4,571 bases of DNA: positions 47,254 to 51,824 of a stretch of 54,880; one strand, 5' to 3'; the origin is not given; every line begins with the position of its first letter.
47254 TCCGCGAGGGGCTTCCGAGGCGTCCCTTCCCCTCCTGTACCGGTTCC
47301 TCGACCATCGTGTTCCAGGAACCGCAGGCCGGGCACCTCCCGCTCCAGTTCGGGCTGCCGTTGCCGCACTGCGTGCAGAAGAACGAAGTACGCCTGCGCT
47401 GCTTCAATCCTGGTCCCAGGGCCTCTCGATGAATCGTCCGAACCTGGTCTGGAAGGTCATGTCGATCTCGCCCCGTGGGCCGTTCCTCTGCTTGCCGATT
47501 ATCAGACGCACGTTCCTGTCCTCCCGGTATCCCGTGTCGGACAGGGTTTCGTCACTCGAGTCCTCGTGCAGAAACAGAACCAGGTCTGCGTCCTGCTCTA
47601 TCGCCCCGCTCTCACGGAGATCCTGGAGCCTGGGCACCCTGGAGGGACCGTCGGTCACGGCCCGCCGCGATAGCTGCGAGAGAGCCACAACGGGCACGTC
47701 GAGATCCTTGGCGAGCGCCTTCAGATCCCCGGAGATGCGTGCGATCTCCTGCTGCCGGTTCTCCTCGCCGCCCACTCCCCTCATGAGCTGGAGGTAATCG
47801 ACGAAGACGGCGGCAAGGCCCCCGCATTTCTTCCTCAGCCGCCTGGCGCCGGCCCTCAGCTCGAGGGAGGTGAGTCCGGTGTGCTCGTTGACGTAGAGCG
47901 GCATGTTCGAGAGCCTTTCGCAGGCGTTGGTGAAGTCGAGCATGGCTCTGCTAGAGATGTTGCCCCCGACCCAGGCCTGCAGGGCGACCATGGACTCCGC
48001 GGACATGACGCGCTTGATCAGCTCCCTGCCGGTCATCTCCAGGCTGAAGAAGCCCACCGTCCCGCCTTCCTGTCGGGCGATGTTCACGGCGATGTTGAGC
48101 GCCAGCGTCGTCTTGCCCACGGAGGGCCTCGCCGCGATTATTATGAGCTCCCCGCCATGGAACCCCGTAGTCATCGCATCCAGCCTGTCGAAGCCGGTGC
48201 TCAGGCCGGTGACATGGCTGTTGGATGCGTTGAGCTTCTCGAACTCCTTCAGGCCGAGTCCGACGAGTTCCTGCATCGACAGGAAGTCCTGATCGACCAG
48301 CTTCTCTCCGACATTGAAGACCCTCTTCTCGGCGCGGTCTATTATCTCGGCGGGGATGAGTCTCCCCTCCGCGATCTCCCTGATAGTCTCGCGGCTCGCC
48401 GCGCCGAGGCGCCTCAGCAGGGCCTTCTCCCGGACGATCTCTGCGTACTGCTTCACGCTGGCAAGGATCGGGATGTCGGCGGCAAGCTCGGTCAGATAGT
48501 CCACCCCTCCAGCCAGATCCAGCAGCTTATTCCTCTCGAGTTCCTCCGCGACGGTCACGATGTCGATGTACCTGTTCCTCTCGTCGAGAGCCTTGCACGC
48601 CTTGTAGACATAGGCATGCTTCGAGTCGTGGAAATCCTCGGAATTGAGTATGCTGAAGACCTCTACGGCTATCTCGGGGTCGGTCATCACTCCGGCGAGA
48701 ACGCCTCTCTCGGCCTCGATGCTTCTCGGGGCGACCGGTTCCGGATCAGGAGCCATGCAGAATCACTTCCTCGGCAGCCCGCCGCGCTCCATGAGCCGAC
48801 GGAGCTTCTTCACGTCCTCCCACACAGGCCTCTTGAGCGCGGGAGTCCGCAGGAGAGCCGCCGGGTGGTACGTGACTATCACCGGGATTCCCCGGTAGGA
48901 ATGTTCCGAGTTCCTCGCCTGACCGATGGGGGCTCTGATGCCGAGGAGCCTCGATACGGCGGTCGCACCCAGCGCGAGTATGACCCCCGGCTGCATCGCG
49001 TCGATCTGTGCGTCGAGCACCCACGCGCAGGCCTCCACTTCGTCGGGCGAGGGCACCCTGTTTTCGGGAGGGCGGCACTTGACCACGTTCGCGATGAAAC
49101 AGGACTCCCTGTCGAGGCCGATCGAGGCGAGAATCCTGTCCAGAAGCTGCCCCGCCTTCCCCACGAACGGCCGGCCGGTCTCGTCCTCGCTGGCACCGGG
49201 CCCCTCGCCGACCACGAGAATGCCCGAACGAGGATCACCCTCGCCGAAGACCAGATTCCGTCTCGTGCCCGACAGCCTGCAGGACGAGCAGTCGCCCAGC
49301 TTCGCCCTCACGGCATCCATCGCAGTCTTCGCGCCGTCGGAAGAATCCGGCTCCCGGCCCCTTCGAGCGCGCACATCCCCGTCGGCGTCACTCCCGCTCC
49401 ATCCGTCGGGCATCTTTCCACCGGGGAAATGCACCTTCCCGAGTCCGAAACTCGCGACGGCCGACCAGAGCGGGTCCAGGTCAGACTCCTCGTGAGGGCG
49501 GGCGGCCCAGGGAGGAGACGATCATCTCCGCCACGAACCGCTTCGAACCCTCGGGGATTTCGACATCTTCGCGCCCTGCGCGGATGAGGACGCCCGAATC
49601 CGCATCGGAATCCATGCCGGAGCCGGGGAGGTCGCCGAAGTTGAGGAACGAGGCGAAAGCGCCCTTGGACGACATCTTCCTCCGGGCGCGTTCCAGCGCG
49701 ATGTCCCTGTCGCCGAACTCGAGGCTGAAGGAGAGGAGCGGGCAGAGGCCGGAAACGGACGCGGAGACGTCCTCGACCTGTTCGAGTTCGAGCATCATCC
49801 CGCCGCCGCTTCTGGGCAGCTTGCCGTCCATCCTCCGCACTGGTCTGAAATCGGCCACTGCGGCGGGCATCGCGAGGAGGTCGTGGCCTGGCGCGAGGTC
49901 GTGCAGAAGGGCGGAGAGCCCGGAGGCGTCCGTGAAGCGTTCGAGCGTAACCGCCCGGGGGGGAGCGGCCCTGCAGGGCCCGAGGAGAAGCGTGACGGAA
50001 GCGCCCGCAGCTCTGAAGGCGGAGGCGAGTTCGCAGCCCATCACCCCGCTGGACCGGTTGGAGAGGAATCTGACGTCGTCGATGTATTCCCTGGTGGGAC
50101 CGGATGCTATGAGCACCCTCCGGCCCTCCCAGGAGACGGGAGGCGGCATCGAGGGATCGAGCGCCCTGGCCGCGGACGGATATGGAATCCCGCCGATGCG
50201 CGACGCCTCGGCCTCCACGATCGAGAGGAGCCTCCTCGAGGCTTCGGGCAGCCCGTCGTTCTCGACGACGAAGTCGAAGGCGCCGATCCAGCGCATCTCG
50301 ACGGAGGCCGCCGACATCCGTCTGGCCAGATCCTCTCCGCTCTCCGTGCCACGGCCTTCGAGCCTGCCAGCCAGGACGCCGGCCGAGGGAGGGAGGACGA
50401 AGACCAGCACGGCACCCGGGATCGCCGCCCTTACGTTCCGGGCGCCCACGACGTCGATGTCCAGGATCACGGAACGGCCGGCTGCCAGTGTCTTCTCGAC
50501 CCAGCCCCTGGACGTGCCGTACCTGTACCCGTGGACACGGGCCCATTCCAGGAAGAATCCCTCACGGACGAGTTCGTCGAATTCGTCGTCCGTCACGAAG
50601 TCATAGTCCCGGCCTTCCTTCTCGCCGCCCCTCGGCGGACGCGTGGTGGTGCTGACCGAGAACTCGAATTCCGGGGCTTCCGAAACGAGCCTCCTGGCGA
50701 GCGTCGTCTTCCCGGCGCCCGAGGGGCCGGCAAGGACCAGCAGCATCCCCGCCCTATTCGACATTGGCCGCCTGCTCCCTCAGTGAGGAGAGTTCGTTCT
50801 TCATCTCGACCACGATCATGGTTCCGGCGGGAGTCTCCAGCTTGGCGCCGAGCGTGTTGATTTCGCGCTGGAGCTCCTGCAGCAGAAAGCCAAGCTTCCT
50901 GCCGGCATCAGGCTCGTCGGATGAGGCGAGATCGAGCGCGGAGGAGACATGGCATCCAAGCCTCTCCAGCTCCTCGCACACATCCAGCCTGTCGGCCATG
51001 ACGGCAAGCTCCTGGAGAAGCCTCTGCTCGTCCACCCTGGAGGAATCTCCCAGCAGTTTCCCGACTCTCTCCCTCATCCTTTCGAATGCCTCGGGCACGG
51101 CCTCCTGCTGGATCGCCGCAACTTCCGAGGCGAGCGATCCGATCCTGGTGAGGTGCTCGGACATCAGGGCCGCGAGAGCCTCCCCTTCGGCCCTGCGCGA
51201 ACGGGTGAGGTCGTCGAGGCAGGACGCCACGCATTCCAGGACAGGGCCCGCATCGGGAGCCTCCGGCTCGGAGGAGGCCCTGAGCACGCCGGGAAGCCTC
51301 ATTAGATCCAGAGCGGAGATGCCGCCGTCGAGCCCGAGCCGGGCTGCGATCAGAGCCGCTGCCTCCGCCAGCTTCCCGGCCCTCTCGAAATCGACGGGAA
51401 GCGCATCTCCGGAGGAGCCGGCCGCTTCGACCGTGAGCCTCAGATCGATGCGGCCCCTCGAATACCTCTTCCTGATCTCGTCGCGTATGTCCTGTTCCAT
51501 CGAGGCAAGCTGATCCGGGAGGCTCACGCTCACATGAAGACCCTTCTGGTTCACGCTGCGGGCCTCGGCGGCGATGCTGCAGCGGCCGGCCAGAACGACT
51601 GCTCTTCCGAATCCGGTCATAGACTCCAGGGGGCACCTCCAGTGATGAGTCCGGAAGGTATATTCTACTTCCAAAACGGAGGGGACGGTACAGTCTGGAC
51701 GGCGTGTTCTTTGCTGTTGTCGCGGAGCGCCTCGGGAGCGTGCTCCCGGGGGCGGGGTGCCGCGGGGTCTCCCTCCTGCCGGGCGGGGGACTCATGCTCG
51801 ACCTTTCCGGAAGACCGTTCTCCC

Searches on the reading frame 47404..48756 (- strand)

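Call 78: search_protein_families(library=pfam, proteins=[window:47404-48756:-], max_evalue=0.0001)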
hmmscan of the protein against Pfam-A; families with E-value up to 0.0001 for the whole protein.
window:47404-48756:- (450 aa): 3 families
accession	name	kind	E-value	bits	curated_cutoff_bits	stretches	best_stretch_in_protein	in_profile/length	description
PF03796.21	DnaB_C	-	3.2e-85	286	27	1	184-442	1-253/255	DnaB-like helicase C terminal domain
PF00772.26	DnaB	-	5.8e-30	103.8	23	1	9-110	2-103/103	DnaB-like helicase N terminal domain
PF13481.12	AAA_25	-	3.4e-14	53.3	27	1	182-362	12-190/195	AAA domain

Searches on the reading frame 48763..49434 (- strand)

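Call 78: search_protein_families(library=pfam, proteins=[window:48763-49434:-], max_evalue=0.0001)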
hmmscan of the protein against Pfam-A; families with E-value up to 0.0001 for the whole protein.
window:48763-49434:- (223 aa): 1 family
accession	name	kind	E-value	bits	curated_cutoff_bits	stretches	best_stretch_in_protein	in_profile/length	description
PF03167.25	UDG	-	9.8e-38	129.9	24.3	1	63-208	1-140/141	Uracil DNA glycosylase superfamily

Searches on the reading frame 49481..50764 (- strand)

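Call 78: search_protein_families(library=pfam, proteins=[window:49481-50764:-], max_evalue=0.0001)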
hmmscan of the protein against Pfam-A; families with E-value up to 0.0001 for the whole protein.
window:49481-50764:- (427 aa): 3 families
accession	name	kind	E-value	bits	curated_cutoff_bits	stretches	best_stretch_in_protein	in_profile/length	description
PF00625.27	Guanylate_kin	-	2.3e-44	151.7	25.2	1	8-185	4-181/182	Guanylate kinase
PF04127.22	DFP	-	1.8e-37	129.4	22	1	212-393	1-185/186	DNA/pantothenate metabolism flavoprotein C-terminal domain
PF13671.12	AAA_33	-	8.1e-07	29.9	27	1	8-144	1-124/143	AAA domain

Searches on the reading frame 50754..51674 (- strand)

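Call 78: search_protein_families(library=pfam, proteins=[window:50754-51674:-], max_evalue=0.0001)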
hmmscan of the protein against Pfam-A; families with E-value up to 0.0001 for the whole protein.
window:50754-51674:- (306 aa): 2 families
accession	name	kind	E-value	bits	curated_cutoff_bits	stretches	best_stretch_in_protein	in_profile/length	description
PF03755.18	YicC-like_N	-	5.7e-34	118.2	25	1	17-168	2-155/156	Endoribonuclease YicC-like, N-terminal region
PF08340.16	YicC-like_C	-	1.7e-33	115.7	27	1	187-306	3-120/120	Endoribonuclease YicC-like, C-terminal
